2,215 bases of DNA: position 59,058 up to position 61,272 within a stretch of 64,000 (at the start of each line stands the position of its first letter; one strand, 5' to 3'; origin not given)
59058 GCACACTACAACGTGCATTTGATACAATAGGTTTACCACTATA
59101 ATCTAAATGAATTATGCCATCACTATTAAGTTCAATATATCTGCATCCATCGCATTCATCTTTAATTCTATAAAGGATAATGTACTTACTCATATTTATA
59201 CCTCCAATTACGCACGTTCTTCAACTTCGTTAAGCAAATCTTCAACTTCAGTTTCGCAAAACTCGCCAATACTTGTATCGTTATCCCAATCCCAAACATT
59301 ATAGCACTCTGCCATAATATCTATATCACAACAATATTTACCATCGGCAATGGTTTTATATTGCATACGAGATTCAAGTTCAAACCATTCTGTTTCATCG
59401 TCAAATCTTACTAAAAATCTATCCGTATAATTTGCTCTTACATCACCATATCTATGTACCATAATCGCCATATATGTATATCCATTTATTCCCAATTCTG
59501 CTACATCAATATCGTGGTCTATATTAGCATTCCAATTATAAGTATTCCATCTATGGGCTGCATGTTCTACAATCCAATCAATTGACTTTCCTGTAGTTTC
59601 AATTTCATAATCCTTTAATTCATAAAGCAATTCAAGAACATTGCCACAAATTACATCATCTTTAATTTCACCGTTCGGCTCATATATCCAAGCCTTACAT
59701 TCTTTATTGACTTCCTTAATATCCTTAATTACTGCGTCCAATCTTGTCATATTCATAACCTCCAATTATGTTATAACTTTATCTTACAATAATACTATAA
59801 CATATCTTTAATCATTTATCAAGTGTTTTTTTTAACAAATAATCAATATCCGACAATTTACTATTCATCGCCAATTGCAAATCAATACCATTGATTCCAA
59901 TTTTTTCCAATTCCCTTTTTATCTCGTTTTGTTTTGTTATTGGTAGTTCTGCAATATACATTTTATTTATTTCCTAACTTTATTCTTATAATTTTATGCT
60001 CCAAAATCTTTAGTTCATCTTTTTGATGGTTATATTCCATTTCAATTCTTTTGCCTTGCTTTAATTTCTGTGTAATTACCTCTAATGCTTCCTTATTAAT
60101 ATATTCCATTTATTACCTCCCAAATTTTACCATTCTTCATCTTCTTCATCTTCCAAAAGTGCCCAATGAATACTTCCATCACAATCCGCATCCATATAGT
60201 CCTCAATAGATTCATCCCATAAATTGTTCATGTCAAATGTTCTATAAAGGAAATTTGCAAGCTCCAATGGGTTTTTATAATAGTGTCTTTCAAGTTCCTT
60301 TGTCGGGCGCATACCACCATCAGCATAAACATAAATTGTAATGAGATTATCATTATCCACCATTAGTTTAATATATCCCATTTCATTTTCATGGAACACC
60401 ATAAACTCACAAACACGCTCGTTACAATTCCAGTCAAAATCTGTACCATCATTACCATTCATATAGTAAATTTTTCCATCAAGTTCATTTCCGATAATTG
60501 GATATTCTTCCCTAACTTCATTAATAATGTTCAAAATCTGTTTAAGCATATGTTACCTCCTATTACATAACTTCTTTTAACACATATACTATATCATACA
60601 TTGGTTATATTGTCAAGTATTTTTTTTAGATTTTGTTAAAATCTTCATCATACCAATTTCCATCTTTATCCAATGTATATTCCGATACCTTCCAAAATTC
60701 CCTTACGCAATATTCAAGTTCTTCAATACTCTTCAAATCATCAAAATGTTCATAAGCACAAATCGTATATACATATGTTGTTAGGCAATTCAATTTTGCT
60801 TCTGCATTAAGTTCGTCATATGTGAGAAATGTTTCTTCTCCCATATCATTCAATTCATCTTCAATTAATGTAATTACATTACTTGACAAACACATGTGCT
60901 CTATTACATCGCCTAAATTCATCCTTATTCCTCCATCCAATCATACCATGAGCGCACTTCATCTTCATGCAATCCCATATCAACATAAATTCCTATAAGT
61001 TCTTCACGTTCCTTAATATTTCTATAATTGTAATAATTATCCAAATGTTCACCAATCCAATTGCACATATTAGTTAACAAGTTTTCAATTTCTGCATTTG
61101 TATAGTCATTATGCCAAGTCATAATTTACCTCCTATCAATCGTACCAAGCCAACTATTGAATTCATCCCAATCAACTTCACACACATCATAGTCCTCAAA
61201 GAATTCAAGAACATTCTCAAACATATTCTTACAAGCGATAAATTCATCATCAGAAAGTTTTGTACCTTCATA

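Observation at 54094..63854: More than 20 copies of an 18-bp dyad, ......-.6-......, with no recognisable binding protein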

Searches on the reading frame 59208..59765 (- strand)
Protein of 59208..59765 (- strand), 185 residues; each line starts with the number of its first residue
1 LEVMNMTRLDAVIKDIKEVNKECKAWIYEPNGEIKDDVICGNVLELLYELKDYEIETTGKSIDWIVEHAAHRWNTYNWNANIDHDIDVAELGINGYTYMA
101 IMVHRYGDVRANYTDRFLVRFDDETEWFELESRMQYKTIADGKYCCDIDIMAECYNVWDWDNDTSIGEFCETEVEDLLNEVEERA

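Call 23: search_protein_families(library=pfam, proteins=[window:59208-59765:-], max_evalue=0.01)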
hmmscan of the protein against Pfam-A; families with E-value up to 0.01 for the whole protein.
window:59208-59765:- (185 aa): 0 families

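Call 43: find_homologous_proteins(query=window:59208-59753:-, max_evalue=0.001)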
Query window:59208-59753:- (181 aa): 615 proteins with E <= 0.001 among 634 candidates; the best 120 are listed.
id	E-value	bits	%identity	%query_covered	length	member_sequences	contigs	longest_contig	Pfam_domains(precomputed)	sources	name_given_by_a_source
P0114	2.9e-119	414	100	99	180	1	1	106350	-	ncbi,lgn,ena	-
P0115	8.6e-107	373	91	99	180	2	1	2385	-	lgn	-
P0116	6.4e-106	370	91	99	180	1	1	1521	-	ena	-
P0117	2.1e-105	369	91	99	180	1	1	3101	-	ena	-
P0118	5.5e-105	367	89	99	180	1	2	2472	-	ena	-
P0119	6.0e-105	367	89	99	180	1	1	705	-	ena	-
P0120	6.1e-105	367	90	99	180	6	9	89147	-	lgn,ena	-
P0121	2.6e-104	365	89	99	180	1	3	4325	-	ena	-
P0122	3.3e-104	365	89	99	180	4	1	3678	-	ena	-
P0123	8.1e-104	363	89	99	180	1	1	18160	-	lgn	-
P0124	9.5e-104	363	90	99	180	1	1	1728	-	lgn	-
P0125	8.0e-103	360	88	99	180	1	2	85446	-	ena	-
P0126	2.3e-102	359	88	99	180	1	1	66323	-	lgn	-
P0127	2.4e-102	359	89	98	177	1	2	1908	-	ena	-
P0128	2.9e-102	358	89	99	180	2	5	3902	-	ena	-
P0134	8.1e-101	354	87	99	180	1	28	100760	-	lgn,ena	-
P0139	1.7e-96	339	85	99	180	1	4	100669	-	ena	-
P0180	1.9e-89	317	80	90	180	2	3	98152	-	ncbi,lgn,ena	-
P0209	2.4e-87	310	78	99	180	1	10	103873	-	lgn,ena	-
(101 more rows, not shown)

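Call 44: find_encoding_contigs(protein=P0114, flank=10000, max_places=3)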
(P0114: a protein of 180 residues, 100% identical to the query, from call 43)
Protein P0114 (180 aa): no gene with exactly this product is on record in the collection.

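Call 45: list_cluster_members(proteins=[P0114, P0180, P0020])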
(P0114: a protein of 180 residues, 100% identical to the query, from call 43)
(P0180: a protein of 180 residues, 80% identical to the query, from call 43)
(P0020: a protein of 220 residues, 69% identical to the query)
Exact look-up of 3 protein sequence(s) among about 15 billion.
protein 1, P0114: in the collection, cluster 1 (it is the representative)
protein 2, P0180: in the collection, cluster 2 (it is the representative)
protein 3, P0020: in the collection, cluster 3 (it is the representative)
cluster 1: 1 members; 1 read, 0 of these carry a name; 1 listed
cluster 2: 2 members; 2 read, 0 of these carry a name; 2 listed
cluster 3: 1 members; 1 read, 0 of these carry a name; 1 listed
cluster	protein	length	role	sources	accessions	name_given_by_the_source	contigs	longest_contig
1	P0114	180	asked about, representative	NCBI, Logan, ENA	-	-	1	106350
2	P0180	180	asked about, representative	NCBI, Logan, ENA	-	-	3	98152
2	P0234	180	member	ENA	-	-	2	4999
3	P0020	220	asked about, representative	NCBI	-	-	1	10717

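Call 46: find_encoding_contigs(protein=P0134, flank=10000, max_places=4)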
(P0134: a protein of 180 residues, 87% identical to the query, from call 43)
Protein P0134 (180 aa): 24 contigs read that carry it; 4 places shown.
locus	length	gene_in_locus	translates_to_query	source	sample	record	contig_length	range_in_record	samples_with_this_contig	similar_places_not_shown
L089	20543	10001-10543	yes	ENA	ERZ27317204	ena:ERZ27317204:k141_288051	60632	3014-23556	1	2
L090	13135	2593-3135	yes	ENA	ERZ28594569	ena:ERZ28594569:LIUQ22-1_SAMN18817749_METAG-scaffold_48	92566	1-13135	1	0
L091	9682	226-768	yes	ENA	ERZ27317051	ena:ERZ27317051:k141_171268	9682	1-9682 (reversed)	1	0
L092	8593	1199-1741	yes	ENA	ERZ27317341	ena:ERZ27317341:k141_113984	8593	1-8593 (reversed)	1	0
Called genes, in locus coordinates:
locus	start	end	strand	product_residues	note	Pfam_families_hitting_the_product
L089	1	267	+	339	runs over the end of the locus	-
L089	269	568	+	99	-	-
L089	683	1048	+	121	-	PF14359:DUF4406 (faint)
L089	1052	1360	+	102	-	PF19791:DUF6275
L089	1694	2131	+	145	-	-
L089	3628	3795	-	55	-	-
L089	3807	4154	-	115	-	-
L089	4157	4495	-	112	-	PF26096:DUF8033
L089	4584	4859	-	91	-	-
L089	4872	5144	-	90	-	-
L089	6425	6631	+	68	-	-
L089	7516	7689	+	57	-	-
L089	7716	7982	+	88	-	-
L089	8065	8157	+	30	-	-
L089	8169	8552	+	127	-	-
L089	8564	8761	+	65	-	-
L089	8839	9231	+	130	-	-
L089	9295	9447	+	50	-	-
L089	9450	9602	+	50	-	-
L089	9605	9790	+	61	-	-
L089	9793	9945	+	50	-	-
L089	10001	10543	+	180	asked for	-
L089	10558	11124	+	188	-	-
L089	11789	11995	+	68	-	-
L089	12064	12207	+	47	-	-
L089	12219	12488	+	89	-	-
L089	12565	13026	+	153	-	-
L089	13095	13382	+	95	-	-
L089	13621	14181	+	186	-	PF10263:SprT-like (weak)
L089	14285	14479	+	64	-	-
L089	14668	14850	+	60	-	-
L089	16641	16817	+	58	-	-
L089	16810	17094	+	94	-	-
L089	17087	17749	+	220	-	-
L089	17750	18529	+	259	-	PF13847:Methyltransf_31 (faint), PF01555:N6_N4_Mtase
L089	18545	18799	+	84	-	-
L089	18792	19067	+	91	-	-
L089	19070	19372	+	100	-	-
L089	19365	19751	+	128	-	-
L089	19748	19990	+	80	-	-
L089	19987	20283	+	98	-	-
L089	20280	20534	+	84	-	-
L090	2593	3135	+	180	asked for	-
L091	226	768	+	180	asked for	-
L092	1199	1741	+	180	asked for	-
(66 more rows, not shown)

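Call 47: find_encoding_contigs(protein=P0120, flank=10000, max_places=3)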
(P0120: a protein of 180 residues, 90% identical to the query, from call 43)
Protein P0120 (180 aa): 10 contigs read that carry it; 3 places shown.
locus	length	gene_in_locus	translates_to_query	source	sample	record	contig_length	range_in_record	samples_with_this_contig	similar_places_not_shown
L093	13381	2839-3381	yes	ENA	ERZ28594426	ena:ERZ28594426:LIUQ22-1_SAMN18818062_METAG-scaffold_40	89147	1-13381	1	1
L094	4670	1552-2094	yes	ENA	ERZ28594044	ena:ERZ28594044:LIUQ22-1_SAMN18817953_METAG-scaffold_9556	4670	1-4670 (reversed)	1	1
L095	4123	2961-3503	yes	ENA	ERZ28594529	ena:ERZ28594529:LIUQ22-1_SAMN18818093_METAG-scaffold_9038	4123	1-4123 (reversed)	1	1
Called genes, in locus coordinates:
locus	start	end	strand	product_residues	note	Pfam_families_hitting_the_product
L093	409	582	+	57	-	-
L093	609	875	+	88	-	-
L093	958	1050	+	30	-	-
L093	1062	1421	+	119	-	-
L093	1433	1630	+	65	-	-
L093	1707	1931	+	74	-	-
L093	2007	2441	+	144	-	-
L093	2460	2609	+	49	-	-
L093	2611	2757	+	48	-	-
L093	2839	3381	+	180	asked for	-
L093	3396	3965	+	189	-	-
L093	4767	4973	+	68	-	-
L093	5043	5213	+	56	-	-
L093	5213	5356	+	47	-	-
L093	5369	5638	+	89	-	-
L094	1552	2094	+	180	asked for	-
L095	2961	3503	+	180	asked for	-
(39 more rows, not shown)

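Call 55: find_related_loci(query=P0114, collection=viral_contigs, flank=10000)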
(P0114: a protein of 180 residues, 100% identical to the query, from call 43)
Query P0114 (180 aa) in viral_contigs; peptide patterns used: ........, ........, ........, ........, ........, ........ (x = any residue, [..] = any of these).
5 stretches matched a pattern; 2 encode a relative of the query (tblastn E <= 1e-3); 2 distinct loci.
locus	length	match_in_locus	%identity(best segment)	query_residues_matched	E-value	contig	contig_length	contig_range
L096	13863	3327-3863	84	1-179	2e-97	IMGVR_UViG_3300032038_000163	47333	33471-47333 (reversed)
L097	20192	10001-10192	36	68-127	4e-8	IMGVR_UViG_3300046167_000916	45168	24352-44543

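Call 62: search_protein_families(library=pfam, proteins=[L089:4872-5144:-, L089:4584-4859:-, L089:4157-4495:-, L089:3807-4154:-, L089:3628-3795:-, L089:1694-2131:+, L089:1052-1360:+, L089:683-1048:+, L089:269-568:+, L089:1539-1790:+], max_evalue=0.05)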
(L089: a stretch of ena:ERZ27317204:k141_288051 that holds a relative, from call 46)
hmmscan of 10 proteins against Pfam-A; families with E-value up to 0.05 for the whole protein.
L089:4872-5144:- (90 aa): 1 family
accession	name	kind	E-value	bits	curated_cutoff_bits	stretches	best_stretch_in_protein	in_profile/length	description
PF09492.16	Pec_lyase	-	0.0011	18.7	22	1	29-83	11-65/292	Pectic acid lyase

L089:4584-4859:- (91 aa): 0 families

L089:4157-4495:- (112 aa): 0 families

L089:3807-4154:- (115 aa): 0 families

L089:3628-3795:- (55 aa): 1 family
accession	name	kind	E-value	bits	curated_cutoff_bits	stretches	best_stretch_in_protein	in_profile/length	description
PF03484.21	B5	-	0.018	15.7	28.6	0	27-49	17-40/67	tRNA synthetase B5 domain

L089:1694-2131:+ (145 aa): 0 families

L089:1052-1360:+ (102 aa): 1 family
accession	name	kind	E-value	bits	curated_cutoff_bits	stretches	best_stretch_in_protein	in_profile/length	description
PF19791.4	DUF6275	-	1.7e-24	85.8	22.6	1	8-90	2-80/81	Family of unknown function (DUF6275)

L089:683-1048:+ (121 aa): 1 family
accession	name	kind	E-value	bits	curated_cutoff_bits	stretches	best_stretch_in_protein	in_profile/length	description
PF14359.12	DUF4406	-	6e-06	27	22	1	66-112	46-91/91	Domain of unknown function (DUF4406)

L089:269-568:+ (99 aa): 0 families

L089:1539-1790:+ (83 aa): 0 families

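Call 63: find_encoding_contigs(protein=P0125, flank=10000, max_places=2)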
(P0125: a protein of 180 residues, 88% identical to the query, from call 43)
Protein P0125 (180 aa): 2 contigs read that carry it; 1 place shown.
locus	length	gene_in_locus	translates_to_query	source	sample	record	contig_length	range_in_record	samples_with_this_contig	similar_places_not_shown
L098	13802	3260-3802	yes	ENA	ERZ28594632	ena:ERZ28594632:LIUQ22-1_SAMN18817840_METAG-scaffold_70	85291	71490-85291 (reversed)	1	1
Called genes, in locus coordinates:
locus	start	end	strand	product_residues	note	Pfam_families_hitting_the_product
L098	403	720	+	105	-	-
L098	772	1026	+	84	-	-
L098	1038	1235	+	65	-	-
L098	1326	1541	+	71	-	-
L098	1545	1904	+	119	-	-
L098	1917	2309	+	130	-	-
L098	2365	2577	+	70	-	-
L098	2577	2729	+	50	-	-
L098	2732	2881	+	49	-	-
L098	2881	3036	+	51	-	-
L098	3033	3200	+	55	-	-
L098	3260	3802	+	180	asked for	-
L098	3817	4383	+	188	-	-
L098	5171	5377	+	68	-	-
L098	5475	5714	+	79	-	-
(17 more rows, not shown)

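Call 64: find_encoding_contigs(protein=P0139, flank=10000, max_places=2)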
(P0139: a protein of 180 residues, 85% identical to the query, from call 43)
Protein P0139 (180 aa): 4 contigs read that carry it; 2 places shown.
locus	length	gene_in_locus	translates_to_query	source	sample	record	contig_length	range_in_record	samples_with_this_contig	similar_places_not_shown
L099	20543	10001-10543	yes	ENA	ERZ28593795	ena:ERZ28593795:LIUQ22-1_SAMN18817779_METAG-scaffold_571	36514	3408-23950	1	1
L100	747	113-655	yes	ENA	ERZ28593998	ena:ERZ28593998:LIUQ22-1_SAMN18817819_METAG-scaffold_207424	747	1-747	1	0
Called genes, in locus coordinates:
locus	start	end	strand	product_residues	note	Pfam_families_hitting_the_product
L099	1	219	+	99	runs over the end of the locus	-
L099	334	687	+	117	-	-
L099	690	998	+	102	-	PF19791:DUF6275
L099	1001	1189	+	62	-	-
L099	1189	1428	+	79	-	-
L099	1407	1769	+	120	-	-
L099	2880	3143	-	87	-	-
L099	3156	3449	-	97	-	-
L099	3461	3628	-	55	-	-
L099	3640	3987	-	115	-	-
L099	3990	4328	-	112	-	PF26096:DUF8033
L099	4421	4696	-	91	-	-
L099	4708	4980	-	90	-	-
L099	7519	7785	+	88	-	-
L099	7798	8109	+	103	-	-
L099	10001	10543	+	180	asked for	-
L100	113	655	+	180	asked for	-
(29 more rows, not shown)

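Call 65: find_encoding_contigs(protein=P0209, flank=10000, max_places=2)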
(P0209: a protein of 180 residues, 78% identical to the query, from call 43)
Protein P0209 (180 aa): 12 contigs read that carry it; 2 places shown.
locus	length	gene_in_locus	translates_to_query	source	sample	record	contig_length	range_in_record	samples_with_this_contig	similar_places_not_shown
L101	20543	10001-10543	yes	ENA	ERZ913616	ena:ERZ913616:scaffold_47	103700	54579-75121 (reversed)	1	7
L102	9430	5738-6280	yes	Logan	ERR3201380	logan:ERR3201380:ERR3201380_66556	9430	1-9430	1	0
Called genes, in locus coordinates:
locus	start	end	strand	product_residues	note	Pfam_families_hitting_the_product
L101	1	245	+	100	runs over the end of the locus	PF19791:DUF6275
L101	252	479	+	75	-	-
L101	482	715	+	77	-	-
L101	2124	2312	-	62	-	-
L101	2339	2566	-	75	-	-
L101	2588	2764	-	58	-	-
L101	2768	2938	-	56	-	-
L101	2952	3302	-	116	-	-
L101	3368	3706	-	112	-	PF26096:DUF8033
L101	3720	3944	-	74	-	-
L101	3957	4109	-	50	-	-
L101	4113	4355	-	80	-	-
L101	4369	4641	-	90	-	-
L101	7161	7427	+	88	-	-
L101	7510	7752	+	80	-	-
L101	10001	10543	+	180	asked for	-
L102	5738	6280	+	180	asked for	-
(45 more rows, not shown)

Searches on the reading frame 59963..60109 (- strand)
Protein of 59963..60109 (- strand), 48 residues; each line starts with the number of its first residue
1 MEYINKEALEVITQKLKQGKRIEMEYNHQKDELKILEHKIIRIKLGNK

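Call 77: find_homologous_proteins(query=window:59963-60109:-, max_evalue=0.01)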
Query window:59963-60109:- (48 aa): 134 proteins with E <= 0.01 among 134 candidates; the best 120 are listed.
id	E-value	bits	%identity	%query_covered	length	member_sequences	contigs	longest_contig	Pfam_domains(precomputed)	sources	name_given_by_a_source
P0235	9.4e-21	89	98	100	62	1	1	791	-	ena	-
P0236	1.3e-19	85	96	100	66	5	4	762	-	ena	-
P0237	1.4e-19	85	94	100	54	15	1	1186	-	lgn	-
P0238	1.5e-19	85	94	100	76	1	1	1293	-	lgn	-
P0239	8.2e-19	83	92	100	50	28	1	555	-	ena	-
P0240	6.1e-18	80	88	100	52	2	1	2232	-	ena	-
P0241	1.4e-17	79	85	100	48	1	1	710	-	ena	-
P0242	2.1e-17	78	85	100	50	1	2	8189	-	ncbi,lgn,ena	-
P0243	2.1e-17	78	85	100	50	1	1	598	-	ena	-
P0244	2.3e-17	78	83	100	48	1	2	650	-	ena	-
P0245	2.3e-17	78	85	100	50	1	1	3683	-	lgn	-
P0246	2.6e-17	78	85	100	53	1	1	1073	-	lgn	-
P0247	2.9e-17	78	85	100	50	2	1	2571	-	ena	-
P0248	3.7e-17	78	85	100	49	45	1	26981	-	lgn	-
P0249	4.8e-17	77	83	100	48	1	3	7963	-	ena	-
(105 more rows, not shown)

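Call 84: predict_structure(alignment_id=A4)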
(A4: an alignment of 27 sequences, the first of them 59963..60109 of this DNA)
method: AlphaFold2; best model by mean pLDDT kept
length: 48 residues; sequences in the alignment: 27
mean_pLDDT: 76.8   pTM: 0.44
mean pLDDT of the five models: 76.8, 75.8, 71.0, 68.5, 65.9
residues with pLDDT >= 90: 0; 70-90: 40; 50-70: 7; < 50: 1
segments of 3 or more residues with pLDDT < 50: none
pLDDT, mean of each block of 10 residues (from residue 1): 71 81 83 79 67
secondary structure, 60 per line:
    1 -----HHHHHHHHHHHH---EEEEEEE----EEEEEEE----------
elements in order: H6-17 E21-27 E32-38

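Call 87: fold_search(model_id=the predicted structure, library=pdb)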
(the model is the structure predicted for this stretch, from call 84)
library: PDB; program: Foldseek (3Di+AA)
matches with E <= 10: 259; with E <= 0.001: 0
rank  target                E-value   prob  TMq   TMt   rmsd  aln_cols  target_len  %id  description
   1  8a8o_A                1.5e+00  0.30  0.39  0.04   1.7        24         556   29  PAPS reductase from Methanothermococcus thermolithotrophicus refined to 1.45 A (released 2023-04-26)
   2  8b6f_AO               1.9e+00  0.08  0.23  0.08   3.8        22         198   14  Cryo-EM structure of NADH:ubiquinone oxidoreductase (complex-I) from respiratory supercomplex of Tetrahymena thermoph (released 2023-03-29)
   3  8ym1_E                2.5e+00  0.18  0.37  0.19   5.2        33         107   15  Structure of SADS-CoV Virus Nucleocapsid Protein (released 2024-07-24)
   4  8ym1_F                2.5e+00  0.16  0.36  0.19   5.3        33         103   15  Structure of SADS-CoV Virus Nucleocapsid Protein (released 2024-07-24)
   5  9u9d_A                2.6e+00  0.14  0.34  0.47   4.7        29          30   10  Bipartite Genetically Encoded Biosensor sG-GECO1 (released 2025-09-17)
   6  7tgh_S3               2.8e+00  0.06  0.23  0.08   3.8        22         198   14  Cryo-EM structure of respiratory super-complex CI+III2 from Tetrahymena thermophila (released 2022-04-06)
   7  8a8o_B                3.0e+00  0.11  0.32  0.04   4.2        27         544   30  PAPS reductase from Methanothermococcus thermolithotrophicus refined to 1.45 A (released 2023-04-26)
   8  2cjr_G                3.0e+00  0.09  0.29  0.15   4.4        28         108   21  Crystal structure of oligomerization domain of SARS coronavirus nucleocapsid protein. (released 2007-04-10)
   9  7w5z_C3               3.0e+00  0.08  0.31  0.04   9.7        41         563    7  Cryo-EM structure of Tetrahymena thermophila mitochondrial complex IV, composite dimer model (released 2022-04-06)
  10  9yfl_D                3.3e+00  0.08  0.23  0.05   6.1        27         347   18  insect H/ACA snoRNP class I (released 2025-12-10)
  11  3nfg_E                3.5e+00  0.12  0.36  0.21   2.3        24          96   12  Crystal structure of Dimerization module of RNA polymerase I subcomplex A49/A34.5 (released 2010-09-08)
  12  2cjr_A                3.5e+00  0.10  0.30  0.14   4.4        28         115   21  Crystal structure of oligomerization domain of SARS coronavirus nucleocapsid protein. (released 2007-04-10)
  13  6g2j_C                3.5e+00  0.08  0.27  0.09   5.0        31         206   10  Mouse mitochondrial complex I in the active state (released 2018-06-06)
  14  8ym1_G                3.7e+00  0.13  0.37  0.20   5.3        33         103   15  Structure of SADS-CoV Virus Nucleocapsid Protein (released 2024-07-24)
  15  8ym1_B                3.7e+00  0.13  0.36  0.19   5.3        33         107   15  Structure of SADS-CoV Virus Nucleocapsid Protein (released 2024-07-24)
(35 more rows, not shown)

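Call 107: search_protein_families(library=pfam, proteins=[window:59963-60109:-], max_evalue=10)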
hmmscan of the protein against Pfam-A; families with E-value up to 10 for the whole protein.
window:59963-60109:- (48 aa): 0 families

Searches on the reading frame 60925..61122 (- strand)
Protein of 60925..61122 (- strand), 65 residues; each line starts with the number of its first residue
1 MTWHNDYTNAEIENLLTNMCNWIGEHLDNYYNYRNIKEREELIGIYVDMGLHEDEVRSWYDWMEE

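Call 107: search_protein_families(library=pfam, proteins=[window:60925-61122:-], max_evalue=10)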
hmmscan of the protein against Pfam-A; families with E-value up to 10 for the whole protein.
window:60925-61122:- (65 aa): 1 family
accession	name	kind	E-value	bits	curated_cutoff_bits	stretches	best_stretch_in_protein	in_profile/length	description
PF24846.1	PolC_DP2_cat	-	0.14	11.5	24.3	1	13-47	102-139/299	DNA polymerase II large subunit DP2, catalytic domain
